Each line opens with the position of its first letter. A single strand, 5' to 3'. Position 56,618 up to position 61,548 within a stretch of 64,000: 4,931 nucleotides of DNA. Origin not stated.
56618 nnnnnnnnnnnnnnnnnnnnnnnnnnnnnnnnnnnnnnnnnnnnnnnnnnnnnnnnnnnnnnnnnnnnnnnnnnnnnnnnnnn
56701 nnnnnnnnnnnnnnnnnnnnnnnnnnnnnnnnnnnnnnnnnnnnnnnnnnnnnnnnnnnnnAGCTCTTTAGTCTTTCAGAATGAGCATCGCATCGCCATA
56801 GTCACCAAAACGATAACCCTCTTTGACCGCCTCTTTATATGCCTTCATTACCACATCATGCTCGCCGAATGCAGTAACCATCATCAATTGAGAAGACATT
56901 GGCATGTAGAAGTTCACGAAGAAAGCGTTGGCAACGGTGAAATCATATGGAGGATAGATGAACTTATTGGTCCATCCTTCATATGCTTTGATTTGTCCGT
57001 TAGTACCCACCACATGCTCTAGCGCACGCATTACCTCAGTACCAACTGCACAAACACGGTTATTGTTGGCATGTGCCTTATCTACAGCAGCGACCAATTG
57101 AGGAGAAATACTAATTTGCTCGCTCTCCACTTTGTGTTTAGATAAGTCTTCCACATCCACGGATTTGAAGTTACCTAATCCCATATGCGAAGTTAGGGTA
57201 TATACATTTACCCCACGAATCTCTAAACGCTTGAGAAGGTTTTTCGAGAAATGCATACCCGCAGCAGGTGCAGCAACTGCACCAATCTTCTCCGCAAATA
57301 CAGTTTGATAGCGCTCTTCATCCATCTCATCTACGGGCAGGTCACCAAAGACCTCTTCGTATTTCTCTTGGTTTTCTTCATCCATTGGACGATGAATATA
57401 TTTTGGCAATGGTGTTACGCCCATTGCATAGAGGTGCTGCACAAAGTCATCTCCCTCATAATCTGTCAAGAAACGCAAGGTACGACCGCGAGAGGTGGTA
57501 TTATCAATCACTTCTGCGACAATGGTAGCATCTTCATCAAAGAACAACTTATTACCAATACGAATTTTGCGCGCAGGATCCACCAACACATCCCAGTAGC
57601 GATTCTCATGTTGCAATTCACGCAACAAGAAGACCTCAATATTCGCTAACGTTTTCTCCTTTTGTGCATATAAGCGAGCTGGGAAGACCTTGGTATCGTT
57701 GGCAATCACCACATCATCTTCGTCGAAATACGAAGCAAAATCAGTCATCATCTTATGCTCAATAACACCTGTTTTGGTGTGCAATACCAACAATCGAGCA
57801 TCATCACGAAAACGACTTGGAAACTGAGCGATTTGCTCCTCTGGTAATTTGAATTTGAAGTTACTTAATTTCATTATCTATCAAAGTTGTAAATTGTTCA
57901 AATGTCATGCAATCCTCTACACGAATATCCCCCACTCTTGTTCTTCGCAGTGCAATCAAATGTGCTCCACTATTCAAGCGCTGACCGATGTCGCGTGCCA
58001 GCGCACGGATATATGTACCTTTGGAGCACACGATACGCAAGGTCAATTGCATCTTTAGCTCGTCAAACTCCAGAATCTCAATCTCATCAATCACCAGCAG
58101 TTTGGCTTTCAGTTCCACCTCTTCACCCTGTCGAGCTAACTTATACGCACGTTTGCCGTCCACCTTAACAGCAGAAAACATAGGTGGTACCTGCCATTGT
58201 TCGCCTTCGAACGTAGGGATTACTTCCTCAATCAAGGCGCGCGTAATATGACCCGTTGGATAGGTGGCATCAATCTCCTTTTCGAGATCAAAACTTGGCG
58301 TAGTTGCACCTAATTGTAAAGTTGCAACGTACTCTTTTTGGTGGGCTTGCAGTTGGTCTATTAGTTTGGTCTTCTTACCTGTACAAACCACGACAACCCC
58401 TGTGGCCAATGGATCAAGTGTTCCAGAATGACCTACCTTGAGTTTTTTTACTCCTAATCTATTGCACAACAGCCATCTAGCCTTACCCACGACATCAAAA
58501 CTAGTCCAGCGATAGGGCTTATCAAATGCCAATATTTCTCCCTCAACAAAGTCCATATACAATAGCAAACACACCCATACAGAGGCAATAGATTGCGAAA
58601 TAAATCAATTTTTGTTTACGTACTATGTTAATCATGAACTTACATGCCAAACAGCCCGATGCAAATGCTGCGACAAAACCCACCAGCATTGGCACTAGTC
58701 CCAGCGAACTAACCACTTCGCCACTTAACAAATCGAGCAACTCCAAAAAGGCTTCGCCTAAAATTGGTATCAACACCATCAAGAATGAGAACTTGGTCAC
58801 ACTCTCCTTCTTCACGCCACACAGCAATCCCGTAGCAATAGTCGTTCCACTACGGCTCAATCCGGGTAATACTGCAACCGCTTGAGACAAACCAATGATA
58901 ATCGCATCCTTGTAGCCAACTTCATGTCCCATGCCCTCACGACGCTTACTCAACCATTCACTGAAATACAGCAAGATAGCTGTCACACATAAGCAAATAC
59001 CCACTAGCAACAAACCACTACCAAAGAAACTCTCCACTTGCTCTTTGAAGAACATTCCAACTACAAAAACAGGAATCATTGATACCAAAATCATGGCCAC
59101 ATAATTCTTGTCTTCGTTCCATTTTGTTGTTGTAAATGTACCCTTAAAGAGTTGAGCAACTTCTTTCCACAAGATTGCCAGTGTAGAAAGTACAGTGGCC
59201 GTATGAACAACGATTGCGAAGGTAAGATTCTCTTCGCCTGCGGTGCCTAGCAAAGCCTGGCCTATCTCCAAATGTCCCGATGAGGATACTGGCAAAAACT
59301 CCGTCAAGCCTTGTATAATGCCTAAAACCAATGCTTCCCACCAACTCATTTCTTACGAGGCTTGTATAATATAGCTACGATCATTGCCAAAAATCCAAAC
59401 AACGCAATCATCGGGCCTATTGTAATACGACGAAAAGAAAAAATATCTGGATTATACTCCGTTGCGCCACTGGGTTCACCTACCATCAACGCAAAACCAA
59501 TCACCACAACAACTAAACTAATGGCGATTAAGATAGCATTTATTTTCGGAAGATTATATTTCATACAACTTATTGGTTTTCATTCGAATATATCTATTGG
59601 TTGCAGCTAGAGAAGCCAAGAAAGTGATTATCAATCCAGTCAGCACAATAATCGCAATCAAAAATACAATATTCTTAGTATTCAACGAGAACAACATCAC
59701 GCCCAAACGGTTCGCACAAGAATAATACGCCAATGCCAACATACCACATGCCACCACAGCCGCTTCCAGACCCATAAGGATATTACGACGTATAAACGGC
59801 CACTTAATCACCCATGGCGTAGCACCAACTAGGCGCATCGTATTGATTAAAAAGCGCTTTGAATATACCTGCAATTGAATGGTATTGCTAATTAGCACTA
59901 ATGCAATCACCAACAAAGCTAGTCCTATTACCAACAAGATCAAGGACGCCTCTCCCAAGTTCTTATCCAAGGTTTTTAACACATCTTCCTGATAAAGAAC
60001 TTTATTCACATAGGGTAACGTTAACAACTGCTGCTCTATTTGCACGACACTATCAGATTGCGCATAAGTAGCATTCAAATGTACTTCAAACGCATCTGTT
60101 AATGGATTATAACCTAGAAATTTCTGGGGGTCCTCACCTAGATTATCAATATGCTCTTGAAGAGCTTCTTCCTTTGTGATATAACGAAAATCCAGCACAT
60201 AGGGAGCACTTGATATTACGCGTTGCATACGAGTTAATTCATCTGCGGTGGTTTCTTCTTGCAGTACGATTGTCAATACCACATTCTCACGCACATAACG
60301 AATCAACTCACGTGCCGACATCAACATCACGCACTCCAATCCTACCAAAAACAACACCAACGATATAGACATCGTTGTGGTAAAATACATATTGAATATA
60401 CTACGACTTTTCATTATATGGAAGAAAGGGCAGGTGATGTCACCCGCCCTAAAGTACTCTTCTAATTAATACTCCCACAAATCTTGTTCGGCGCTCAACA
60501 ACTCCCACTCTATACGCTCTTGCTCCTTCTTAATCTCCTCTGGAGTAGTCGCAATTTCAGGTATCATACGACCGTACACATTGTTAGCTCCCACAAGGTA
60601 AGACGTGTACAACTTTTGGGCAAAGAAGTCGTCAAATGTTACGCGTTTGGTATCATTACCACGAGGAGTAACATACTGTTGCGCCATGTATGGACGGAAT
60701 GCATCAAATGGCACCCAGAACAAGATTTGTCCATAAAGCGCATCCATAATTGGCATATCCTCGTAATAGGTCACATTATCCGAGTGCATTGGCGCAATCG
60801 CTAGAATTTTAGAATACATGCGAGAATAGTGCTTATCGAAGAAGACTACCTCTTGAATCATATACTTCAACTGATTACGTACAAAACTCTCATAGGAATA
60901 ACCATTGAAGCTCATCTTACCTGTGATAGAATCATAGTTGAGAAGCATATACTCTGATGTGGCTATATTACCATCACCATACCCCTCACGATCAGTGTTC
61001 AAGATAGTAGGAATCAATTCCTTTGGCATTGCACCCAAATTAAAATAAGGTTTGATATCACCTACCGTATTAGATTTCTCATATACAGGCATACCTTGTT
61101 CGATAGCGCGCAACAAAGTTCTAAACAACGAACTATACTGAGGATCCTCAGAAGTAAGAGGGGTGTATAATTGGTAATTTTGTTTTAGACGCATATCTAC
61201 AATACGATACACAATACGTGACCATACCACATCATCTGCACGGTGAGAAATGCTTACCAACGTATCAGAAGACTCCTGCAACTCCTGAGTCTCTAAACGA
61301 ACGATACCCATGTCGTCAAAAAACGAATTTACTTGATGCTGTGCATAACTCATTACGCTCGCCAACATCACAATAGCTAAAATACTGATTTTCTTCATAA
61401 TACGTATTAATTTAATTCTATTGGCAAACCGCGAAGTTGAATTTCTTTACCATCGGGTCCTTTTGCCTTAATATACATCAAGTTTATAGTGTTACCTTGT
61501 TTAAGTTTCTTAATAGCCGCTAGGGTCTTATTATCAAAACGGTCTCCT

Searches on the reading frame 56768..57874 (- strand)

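Call 68: search_protein_families(library=pfam, max_evalue=0.00001, proteins=[window:56768-57874:-])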
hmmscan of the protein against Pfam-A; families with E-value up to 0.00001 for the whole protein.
window:56768-57874:- (368 aa): 1 family
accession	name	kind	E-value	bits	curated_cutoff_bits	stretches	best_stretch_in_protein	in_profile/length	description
PF02547.20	Queuosine_synth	-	5.3e-116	387.7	25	1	3-365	1-322/322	Queuosine biosynthesis protein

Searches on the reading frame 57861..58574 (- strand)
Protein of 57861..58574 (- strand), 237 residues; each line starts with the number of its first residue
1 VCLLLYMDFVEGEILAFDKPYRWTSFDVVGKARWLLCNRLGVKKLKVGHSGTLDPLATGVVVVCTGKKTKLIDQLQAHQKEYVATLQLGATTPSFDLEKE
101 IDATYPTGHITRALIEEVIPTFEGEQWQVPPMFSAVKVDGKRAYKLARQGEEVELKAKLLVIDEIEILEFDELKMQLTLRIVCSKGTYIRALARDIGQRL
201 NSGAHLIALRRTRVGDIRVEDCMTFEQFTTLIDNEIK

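Call 68: search_protein_families(library=pfam, max_evalue=0.00001, proteins=[window:57861-58574:-])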
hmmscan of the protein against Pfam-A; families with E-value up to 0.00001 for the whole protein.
window:57861-58574:- (237 aa): 2 families
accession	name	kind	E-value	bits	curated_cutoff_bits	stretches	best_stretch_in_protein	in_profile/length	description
PF01509.24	TruB_N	-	6.2e-53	179.6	27.3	1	43-189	5-149/149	TruB family pseudouridylate synthase (N terminal domain)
PF16198.10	TruB_C_2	-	1.1e-10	41.9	29.3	1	190-230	1-41/66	tRNA pseudouridylate synthase B C-terminal domain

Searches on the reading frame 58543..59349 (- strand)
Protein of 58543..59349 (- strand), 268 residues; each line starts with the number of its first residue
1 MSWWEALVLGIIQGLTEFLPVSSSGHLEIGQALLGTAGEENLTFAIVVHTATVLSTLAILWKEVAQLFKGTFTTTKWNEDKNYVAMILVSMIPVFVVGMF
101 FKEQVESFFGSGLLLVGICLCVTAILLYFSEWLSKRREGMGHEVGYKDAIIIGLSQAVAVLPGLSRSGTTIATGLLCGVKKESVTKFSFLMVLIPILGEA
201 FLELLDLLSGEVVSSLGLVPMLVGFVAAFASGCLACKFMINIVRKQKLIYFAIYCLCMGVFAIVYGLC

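Call 68: search_protein_families(library=pfam, max_evalue=0.00001, proteins=[window:58543-59349:-])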
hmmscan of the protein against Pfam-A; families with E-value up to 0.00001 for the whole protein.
window:58543-59349:- (268 aa): 1 family
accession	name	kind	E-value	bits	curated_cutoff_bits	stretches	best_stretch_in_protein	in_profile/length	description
PF02673.24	BacA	-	1.9e-74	251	33.4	1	6-260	1-256/257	Bacitracin resistance protein BacA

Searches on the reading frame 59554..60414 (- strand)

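Call 68: search_protein_families(library=pfam, max_evalue=0.00001, proteins=[window:59554-60414:-])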
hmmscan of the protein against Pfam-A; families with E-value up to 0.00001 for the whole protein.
window:59554-60414:- (286 aa): 2 families
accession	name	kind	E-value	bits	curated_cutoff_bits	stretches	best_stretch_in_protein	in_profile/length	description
PF18075.7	FtsX_ECD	-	1.5e-16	61.2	23.5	1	46-139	2-96/96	FtsX extracellular domain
PF02687.27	FtsX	-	1.8e-09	38.1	25.5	1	162-278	2-118/120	FtsX-like permease C-terminal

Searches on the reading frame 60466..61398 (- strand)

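Call 68: search_protein_families(library=pfam, max_evalue=0.00001, proteins=[window:60466-61398:-])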
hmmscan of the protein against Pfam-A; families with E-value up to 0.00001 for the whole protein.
window:60466-61398:- (310 aa): 1 family
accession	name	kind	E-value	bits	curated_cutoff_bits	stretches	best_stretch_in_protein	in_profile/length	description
PF19841.4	GldN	-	5.4e-42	144.4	23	1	53-309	2-228/228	Gliding motility associated protein GldN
